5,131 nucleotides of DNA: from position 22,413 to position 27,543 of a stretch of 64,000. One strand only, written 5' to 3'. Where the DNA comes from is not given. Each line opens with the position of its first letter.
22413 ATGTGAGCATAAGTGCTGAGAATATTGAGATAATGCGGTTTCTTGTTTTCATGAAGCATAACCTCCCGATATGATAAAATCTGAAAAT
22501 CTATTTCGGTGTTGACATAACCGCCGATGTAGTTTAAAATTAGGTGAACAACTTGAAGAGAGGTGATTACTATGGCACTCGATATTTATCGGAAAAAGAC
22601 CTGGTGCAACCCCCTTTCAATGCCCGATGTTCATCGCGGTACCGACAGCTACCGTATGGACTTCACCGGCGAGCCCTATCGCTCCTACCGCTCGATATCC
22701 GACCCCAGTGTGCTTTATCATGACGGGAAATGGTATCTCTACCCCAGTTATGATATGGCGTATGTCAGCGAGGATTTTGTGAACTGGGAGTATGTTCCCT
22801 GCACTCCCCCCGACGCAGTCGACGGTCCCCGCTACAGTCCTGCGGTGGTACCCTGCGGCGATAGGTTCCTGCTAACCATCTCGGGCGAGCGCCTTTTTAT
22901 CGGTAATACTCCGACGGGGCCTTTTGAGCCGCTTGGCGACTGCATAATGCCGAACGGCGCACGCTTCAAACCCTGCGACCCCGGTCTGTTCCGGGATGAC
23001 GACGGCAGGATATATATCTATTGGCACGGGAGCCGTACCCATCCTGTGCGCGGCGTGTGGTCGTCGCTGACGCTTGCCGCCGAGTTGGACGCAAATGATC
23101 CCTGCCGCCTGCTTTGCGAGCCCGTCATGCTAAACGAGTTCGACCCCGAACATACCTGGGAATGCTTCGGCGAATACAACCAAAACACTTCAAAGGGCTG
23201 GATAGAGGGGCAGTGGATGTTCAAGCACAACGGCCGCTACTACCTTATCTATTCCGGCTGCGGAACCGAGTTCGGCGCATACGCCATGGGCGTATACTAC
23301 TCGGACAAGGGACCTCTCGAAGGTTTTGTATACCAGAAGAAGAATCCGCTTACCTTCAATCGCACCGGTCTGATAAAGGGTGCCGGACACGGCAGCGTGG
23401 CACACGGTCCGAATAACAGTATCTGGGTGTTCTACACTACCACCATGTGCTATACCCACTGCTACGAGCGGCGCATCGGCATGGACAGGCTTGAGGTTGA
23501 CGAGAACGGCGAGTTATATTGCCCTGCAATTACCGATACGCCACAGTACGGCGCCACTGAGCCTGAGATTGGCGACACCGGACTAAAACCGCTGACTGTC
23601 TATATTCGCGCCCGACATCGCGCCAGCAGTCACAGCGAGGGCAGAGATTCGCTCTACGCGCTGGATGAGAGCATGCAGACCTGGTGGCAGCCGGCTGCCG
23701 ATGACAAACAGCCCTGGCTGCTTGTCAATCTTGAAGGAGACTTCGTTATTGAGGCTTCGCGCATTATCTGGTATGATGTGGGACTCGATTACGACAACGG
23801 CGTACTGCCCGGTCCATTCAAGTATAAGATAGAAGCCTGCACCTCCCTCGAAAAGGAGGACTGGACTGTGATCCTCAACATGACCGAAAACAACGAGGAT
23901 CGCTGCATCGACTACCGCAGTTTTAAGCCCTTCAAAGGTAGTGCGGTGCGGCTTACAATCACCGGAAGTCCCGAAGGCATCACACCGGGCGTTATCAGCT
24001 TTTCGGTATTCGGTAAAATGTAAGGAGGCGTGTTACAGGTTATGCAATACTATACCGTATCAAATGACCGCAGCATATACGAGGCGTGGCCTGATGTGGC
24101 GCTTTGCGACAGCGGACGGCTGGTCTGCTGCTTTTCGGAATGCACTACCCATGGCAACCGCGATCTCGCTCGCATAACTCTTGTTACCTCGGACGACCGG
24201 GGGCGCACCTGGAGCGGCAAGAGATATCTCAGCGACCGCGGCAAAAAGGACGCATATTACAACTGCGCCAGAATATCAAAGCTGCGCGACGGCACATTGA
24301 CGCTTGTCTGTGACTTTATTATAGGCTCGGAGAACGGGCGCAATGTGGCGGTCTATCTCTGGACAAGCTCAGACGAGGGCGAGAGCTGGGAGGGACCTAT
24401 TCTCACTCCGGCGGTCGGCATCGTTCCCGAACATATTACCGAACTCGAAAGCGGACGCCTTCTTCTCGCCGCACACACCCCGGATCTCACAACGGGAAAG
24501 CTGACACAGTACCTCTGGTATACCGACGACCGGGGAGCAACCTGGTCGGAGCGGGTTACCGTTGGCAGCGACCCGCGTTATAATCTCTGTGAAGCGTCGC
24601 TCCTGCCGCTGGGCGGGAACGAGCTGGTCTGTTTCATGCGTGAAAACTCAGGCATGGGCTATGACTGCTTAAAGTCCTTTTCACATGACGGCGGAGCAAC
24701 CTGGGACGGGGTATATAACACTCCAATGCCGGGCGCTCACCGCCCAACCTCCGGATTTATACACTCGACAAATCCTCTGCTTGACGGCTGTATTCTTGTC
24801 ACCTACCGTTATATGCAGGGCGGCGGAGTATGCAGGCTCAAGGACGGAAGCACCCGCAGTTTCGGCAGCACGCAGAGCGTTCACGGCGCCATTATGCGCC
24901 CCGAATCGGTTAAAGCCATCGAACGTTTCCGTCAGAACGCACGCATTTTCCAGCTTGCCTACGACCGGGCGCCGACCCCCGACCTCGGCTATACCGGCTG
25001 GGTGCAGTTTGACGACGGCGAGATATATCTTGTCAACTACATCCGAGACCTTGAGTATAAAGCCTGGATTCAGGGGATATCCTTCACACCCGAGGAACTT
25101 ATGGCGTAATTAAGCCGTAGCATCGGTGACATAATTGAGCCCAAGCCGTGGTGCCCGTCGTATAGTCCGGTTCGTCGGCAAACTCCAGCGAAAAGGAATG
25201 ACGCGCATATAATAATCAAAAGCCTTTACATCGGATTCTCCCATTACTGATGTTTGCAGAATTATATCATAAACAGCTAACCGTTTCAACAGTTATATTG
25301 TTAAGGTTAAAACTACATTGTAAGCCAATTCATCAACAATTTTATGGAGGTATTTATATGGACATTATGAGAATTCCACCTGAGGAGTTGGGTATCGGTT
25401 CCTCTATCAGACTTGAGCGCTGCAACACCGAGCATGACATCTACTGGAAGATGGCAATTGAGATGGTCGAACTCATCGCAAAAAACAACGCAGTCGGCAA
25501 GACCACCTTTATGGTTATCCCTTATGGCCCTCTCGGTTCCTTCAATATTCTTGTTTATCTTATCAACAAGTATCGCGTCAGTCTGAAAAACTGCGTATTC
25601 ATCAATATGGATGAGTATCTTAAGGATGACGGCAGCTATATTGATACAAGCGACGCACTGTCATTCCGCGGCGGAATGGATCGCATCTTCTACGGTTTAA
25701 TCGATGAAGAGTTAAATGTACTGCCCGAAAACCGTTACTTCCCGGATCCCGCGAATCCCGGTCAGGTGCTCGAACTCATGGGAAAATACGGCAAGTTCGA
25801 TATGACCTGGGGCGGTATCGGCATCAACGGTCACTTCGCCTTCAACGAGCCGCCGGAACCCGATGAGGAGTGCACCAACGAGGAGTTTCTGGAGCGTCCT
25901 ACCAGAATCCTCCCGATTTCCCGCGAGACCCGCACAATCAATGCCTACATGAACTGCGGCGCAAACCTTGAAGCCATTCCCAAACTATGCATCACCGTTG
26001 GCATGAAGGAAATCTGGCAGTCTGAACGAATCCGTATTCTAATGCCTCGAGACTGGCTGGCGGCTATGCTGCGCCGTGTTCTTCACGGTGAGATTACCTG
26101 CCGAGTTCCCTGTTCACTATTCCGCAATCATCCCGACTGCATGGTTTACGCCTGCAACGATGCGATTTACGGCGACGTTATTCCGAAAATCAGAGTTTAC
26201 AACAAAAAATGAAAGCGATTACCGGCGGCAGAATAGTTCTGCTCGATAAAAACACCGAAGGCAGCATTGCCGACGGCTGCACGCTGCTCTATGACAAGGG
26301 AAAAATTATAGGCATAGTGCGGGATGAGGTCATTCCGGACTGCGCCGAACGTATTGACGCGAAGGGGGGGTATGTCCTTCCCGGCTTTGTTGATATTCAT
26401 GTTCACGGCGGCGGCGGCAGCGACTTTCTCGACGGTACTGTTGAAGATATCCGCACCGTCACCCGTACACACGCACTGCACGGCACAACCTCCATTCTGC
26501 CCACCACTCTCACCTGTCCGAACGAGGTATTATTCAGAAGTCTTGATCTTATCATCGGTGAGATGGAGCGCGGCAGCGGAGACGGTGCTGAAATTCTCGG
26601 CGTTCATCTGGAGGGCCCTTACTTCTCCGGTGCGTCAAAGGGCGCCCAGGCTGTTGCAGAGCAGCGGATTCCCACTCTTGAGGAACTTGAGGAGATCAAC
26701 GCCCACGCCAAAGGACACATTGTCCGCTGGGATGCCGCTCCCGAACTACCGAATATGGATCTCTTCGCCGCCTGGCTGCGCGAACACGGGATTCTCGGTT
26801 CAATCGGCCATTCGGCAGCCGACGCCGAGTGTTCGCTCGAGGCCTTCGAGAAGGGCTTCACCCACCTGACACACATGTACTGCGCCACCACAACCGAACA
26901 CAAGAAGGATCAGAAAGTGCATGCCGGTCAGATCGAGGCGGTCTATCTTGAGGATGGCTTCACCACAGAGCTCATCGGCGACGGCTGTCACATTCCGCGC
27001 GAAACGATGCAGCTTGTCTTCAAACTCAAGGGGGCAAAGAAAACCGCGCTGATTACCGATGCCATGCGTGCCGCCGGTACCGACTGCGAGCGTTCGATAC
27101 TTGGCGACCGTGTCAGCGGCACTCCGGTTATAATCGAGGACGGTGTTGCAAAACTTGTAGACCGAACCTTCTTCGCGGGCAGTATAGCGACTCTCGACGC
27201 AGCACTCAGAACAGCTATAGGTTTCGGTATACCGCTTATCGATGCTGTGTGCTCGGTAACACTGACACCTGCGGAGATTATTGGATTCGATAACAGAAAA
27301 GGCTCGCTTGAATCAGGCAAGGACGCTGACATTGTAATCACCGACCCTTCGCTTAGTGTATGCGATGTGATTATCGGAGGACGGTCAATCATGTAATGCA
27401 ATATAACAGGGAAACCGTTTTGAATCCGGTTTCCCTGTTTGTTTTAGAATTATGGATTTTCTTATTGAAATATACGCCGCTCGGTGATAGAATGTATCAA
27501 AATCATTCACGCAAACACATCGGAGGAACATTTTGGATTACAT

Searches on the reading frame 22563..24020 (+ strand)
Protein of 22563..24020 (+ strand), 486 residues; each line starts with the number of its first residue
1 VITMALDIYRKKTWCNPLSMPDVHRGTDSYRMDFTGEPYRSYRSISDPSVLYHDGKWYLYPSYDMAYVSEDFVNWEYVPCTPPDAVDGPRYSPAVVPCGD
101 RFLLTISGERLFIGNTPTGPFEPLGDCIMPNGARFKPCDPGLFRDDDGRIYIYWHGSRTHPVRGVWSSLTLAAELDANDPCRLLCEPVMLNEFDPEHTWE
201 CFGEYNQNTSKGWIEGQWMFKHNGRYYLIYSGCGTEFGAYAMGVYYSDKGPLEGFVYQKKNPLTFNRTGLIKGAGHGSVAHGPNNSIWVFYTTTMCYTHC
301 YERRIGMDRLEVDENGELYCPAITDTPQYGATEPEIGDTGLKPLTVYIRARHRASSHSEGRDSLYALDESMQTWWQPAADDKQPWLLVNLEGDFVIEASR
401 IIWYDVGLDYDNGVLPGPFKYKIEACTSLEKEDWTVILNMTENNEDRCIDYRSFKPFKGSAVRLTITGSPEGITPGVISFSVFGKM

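Call 44: search_protein_families(library=pfam, proteins=[window:22563-24020:+])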
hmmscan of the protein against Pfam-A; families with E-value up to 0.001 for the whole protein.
window:22563-24020:+ (486 aa): 3 families
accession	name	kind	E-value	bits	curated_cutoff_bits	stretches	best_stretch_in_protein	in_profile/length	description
PF04616.20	Glyco_hydro_43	-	6.6e-24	85.2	32.2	1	45-316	10-286/288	Glycosyl hydrolases family 43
PF00754.31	F5_F8_type_C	-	7.6e-07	29.7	28.2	1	354-468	4-114/127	F5/8 type C domain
PF22633.2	F5_F8_type_C_2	-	0.00021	22.3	27.8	1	366-464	2-91/91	NedA-like, galactose-binding domain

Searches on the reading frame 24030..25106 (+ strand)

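Call 44: search_protein_families(library=pfam, proteins=[window:24030-25106:+])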
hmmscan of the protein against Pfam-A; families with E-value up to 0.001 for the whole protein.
window:24030-25106:+ (359 aa): 4 families
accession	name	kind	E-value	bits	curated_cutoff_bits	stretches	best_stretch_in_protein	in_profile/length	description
PF13088.12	BNR_2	-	4.3e-22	79.2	31.4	1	29-235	1-208/277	BNR repeat-like domain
PF02012.26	BNR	-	5.9e-06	25.9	27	0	163-173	1-11/12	BNR/Asp-box repeat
PF15902.12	Sortilin-Vps10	-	0.00018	20.9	33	1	110-227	3-111/446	Sortilin, neurotensin receptor 3,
PF24316.1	Tli3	-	0.00062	20.5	27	0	42-75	77-110/129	T6SS Tli3 immunity protein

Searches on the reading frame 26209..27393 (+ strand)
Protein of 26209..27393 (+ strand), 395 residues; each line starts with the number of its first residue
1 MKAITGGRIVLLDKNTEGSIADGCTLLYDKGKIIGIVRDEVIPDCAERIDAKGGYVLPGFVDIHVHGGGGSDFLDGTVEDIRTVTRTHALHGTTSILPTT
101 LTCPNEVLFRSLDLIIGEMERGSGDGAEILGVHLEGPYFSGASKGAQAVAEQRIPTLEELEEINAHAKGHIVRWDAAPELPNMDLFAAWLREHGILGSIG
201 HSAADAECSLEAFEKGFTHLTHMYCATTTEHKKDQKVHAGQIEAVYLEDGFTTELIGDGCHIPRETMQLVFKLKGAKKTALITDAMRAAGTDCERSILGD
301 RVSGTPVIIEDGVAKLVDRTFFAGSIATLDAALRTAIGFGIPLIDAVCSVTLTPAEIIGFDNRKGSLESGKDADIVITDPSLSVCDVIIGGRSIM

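Call 44: search_protein_families(library=pfam, proteins=[window:26209-27393:+])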
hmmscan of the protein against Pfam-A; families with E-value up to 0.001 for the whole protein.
window:26209-27393:+ (395 aa): 2 families
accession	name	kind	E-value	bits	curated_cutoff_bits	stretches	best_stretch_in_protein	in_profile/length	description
PF01979.26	Amidohydro_1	-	3.7e-22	79.5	25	1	55-392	1-343/345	Amidohydrolase family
PF07969.17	Amidohydro_3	-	6.2e-16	59.4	29.7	2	49-91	3-51/472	Amidohydrolase family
